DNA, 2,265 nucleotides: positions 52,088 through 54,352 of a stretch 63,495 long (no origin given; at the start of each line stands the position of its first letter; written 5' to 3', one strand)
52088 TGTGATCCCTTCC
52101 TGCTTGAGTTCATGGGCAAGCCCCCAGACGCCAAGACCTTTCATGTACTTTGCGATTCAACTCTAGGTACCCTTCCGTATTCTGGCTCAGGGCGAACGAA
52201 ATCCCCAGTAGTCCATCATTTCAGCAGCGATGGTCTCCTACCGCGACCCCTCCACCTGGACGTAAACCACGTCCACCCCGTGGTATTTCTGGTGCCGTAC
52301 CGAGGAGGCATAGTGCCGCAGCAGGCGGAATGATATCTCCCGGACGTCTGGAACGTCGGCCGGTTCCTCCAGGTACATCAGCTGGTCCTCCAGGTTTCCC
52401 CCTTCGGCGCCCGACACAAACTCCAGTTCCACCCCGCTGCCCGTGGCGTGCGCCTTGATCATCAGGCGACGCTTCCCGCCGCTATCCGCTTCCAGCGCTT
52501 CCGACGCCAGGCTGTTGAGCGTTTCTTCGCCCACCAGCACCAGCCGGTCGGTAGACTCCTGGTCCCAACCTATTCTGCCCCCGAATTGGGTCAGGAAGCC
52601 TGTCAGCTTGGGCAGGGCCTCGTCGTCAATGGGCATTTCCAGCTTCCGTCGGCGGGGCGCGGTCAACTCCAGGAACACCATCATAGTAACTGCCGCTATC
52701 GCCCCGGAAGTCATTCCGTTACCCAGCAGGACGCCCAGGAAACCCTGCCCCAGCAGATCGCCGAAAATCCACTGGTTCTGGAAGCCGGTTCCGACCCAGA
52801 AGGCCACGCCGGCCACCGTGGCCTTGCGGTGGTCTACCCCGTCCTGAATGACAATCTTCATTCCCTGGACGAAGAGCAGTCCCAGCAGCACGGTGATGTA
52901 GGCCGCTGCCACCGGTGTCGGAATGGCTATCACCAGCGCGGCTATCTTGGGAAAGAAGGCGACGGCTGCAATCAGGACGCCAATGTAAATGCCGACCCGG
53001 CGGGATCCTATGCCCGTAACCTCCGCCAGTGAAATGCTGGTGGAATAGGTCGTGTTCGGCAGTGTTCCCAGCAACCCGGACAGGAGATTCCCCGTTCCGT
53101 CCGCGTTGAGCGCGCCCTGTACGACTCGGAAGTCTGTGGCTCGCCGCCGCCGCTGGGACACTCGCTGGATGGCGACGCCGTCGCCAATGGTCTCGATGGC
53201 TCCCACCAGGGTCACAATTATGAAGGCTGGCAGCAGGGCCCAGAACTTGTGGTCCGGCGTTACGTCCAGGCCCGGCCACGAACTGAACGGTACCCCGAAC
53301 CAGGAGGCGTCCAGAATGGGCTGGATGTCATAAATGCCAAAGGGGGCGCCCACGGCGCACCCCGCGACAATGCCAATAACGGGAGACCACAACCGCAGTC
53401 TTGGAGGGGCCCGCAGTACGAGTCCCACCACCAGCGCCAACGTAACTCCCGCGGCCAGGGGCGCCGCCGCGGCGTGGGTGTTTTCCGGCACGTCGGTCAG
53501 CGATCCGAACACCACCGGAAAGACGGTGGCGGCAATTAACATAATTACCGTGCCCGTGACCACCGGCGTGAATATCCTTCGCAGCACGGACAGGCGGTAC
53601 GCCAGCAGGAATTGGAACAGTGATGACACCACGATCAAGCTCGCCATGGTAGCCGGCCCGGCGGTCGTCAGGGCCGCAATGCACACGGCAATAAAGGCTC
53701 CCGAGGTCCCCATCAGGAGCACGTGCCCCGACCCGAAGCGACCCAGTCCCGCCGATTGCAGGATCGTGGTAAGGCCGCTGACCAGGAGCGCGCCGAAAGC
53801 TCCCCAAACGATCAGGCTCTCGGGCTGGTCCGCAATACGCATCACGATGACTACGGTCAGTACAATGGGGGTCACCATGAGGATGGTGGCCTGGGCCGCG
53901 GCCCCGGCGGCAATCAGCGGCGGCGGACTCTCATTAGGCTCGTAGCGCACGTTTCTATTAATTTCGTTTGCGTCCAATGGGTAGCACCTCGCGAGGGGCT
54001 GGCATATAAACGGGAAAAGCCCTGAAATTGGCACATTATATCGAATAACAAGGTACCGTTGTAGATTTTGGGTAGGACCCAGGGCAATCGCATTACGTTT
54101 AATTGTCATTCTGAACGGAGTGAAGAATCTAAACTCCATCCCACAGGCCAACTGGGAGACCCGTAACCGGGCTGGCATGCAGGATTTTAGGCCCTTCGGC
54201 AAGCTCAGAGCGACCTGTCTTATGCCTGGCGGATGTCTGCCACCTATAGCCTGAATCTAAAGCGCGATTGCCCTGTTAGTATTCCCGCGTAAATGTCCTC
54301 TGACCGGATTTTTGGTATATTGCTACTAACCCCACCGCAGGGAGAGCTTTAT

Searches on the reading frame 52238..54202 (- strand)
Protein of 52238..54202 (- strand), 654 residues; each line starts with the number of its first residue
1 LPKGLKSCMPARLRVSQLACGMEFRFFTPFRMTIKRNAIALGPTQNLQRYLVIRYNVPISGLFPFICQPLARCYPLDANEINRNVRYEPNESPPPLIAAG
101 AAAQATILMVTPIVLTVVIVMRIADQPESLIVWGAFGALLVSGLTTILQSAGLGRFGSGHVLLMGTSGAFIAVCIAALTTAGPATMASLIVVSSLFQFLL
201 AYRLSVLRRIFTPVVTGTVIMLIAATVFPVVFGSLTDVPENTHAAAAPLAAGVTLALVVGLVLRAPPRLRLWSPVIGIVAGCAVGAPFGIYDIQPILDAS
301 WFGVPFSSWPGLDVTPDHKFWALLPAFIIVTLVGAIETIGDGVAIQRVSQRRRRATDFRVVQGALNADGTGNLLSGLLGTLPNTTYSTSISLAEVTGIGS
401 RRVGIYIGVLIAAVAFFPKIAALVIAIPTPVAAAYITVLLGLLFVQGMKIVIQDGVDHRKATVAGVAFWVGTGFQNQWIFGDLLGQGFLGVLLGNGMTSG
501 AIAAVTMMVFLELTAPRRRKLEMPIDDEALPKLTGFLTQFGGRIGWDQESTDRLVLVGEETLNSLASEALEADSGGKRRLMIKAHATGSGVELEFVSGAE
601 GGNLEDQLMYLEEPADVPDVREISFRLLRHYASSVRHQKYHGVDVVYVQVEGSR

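Call 34: search_protein_families(library=pfam, proteins=[window:52238-54202:-], max_evalue=0.0001)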
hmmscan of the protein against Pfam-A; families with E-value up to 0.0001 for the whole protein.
window:52238-54202:- (654 aa): 1 family
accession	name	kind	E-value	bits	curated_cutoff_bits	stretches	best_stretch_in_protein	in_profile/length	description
PF00860.26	Xan_ur_permease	-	2.4e-47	162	27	1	101-473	6-382/389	Permease family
